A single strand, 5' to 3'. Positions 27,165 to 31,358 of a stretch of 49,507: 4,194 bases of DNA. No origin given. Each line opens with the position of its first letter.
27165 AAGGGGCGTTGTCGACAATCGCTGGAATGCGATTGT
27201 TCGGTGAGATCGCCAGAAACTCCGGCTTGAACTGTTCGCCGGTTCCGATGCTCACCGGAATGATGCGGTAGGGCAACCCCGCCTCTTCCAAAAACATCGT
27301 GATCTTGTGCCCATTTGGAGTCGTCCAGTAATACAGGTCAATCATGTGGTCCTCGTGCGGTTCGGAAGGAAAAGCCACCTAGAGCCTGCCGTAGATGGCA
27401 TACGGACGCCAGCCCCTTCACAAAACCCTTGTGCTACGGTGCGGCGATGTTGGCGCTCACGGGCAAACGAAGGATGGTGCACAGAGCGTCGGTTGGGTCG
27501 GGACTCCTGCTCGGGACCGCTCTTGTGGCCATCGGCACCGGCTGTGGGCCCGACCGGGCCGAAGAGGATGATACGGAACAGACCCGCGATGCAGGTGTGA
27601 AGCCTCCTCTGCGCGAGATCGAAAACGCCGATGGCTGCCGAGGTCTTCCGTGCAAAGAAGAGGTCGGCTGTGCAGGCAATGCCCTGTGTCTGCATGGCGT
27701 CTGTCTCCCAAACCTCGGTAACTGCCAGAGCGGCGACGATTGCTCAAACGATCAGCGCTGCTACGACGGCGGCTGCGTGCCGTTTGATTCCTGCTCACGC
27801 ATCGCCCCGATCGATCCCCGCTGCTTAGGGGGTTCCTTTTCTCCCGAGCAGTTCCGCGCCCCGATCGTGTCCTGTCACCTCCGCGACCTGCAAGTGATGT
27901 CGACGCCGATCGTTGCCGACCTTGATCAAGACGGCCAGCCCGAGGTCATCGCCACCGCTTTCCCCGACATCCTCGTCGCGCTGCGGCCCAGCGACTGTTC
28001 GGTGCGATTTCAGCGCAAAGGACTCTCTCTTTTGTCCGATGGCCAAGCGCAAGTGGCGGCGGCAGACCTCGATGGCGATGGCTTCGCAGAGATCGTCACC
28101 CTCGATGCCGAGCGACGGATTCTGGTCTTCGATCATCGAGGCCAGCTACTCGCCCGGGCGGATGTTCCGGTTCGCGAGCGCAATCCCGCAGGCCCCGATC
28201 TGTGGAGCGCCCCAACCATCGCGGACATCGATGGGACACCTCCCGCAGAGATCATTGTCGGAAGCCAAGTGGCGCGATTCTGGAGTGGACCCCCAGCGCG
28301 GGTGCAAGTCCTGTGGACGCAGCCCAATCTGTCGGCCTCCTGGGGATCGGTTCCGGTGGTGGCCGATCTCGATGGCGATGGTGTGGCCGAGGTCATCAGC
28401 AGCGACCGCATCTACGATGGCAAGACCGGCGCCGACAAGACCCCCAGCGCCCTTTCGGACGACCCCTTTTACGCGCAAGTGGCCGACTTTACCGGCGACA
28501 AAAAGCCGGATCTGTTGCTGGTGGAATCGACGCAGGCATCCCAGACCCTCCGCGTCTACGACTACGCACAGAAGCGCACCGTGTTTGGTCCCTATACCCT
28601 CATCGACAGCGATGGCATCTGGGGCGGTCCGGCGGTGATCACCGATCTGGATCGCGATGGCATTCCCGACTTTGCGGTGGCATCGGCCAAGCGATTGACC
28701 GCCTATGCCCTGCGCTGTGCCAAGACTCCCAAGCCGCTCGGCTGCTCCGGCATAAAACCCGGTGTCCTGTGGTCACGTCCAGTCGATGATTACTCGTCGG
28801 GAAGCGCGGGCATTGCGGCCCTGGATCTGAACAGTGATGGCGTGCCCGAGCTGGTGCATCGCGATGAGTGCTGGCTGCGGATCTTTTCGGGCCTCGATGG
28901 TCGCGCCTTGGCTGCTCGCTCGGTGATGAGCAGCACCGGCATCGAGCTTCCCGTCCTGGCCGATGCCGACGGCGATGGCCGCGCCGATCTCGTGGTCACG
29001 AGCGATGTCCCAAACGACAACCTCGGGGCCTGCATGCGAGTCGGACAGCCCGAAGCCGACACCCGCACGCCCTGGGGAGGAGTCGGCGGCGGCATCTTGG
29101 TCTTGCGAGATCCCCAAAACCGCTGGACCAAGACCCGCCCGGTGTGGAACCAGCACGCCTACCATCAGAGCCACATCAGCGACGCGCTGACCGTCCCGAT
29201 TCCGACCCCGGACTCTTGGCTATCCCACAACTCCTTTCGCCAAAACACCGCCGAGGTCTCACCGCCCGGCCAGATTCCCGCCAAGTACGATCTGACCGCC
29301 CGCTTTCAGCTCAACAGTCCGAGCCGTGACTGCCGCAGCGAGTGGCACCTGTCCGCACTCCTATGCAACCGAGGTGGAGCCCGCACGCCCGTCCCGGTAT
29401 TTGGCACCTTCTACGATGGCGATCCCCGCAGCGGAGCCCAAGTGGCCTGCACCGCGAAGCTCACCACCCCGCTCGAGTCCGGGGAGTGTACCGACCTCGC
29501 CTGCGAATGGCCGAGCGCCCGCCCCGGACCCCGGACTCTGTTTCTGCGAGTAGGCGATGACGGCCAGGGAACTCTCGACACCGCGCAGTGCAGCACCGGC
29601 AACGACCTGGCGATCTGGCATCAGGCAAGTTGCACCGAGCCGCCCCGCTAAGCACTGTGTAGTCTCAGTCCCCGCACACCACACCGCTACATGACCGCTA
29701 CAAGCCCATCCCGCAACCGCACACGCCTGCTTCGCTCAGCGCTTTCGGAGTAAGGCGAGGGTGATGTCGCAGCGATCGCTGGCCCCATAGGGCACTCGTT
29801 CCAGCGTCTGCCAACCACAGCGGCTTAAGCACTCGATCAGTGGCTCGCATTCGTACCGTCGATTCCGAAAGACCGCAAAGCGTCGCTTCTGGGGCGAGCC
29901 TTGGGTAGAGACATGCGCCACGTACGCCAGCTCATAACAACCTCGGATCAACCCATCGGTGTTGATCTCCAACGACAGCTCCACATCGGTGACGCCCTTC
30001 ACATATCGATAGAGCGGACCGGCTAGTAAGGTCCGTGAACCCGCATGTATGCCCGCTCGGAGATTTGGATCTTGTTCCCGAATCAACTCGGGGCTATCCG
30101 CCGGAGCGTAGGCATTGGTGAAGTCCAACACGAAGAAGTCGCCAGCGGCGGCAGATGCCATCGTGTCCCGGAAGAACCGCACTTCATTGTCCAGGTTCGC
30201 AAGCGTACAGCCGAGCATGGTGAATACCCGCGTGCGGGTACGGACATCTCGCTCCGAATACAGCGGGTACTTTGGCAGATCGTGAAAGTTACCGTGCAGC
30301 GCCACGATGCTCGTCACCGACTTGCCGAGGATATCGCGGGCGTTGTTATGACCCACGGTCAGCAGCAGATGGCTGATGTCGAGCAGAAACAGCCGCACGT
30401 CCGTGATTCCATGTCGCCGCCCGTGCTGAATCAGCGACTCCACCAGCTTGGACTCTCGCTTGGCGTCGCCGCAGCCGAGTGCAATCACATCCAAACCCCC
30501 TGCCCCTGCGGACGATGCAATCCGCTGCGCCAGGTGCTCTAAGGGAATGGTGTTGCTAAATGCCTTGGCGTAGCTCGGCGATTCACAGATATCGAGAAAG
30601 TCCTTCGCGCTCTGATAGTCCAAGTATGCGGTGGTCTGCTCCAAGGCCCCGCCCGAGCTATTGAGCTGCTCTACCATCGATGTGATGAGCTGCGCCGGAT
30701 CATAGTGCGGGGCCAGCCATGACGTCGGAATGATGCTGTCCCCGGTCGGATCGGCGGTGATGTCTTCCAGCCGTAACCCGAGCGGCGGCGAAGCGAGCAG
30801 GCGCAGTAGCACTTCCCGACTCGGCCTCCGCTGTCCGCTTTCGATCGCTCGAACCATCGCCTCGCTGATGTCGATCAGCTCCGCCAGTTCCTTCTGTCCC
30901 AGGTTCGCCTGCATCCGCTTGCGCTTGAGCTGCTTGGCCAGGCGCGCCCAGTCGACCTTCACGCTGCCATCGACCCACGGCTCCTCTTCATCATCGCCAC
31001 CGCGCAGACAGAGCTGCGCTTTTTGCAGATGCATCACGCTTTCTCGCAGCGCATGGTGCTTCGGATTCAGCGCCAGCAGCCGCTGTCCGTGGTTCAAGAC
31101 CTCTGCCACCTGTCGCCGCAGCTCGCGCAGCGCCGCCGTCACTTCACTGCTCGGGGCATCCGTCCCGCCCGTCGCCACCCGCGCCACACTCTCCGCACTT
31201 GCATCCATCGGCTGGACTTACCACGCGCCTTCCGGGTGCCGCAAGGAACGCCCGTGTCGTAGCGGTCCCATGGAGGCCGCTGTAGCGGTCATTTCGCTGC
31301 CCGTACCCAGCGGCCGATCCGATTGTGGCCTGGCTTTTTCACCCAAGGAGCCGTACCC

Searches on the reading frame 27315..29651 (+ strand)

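Call 5: search_protein_families(library=pfam, proteins=[window:27315-29651:+], max_evalue=0.01)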
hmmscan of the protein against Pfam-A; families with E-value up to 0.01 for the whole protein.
window:27315-29651:+ (778 aa): 4 families
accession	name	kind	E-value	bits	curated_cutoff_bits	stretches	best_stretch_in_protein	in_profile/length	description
PF13517.12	FG-GAP_3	-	2.4e-25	89.3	26.9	4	391-455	1-61/61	FG-GAP-like repeat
PF01839.29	FG-GAP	-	8.8e-19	67.4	22.1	1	246-262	4-20/37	FG-GAP repeat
PF12256.14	TcdB_toxin_midN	-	0.00035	20.4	24.8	0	544-567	27-51/181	Insecticide toxin TcdB middle/N-terminal region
PF23416.1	DUF7107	-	0.001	19.8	24.6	1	112-155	1-47/48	Domain of unknown function (DUF7107)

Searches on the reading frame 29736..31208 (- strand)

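Call 5: search_protein_families(library=pfam, proteins=[window:29736-31208:-], max_evalue=0.01)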
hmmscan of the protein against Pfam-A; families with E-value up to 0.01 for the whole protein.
window:29736-31208:- (490 aa): 5 families
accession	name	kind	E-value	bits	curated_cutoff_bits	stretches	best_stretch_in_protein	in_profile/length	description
PF01381.28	HTH_3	-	1.2e-09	38.5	23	1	94-138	1-45/55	Helix-turn-helix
PF10017.15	Methyltransf_33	-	5.8e-08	32.6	23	1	197-361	23-175/304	Histidine-specific methyltransferase, SAM-dependent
PF13560.12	HTH_31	-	1.1e-07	32.5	27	1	89-138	1-51/64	Helix-turn-helix domain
PF12844.13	HTH_19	-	0.0012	19.1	30.2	1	93-138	3-48/64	Helix-turn-helix domain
PF13413.12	HTH_25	-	0.0063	16.8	24.6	0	93-126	1-34/62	Helix-turn-helix domain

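Call 32: search_protein_families(library=ncbifam, proteins=[window:29736-31208:-], max_evalue=0.1)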
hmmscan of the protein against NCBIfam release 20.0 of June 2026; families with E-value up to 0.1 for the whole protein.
window:29736-31208:- (490 aa): 10 families
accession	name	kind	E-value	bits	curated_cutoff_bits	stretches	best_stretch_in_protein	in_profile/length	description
TIGR03070.1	couple_hipB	subfamily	1.2e-08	34.7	71.65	1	90-140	3-53/58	type II toxin-antitoxin system Y4mF family antitoxin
TIGR03438.1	egtD_ergothio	equivalog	1.1e-07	31.3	290.9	1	195-361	22-175/301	L-histidine N(alpha)-methyltransferase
TIGR03439.1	methyl_EasF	subfamily_domain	3.3e-06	26.2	205.55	1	198-342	38-173/321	EasF family methyltransferase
NF041951.1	phage_RstR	subfamily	9.9e-06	25.8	80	1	90-137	3-50/108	RstR family transcriptional repressor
TIGR00270.2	TIGR00270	equivalog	0.0003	20.7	110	1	91-136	77-122/159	multiprotein bridging factor aMBF1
TIGR03830.1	CxxCG_CxxCG_HTH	subfamily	0.0037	17.1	61.8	1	87-141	63-119/127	type II TA system antitoxin MqsA family protein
NF006015.0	PRK08154.1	subfamily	0.0044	16.2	204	1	88-155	29-94/314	anaerobic benzoate catabolism transcriptional regulator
NF007257.0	PRK09706.1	subfamily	0.0049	16.7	101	1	90-137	6-53/135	transcriptional repressor DicA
NF003162.0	PRK04140.1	equivalog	0.021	13.9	263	1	92-137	129-174/317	transcriptional regulator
NF007271.0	PRK09726.1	equivalog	0.052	13.5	79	0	89-148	12-71/88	type II toxin-antitoxin system antitoxin HipB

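Call 36: search_protein_families(library=padloc, proteins=[window:29736-31208:-], max_evalue=0.01)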
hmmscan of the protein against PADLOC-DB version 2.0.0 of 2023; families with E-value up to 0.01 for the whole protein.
window:29736-31208:- (490 aa): 8 families
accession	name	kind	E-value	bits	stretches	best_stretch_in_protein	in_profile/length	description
PDLC02926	HTH_VI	-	1.5e-08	32.8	1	90-135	2-47/92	-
PDLC03947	RmrA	-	4.6e-05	20.4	1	90-138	12-60/383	-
PDLC03952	RmrA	-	0.00024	18.1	1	92-137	25-70/395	-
PDLC03951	RmrA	-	0.0013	15.8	1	92-137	11-56/400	-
PDLC03955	RmrA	-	0.0043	14.3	1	93-138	24-69/371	-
PDLC03665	Control_protein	-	0.0053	15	0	90-135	9-55/77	control protein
PDLC04142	capH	-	0.0063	15.6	0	90-137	7-54/103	capH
PDLC03949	RmrA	-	0.0063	13.4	1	92-137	5-50/363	-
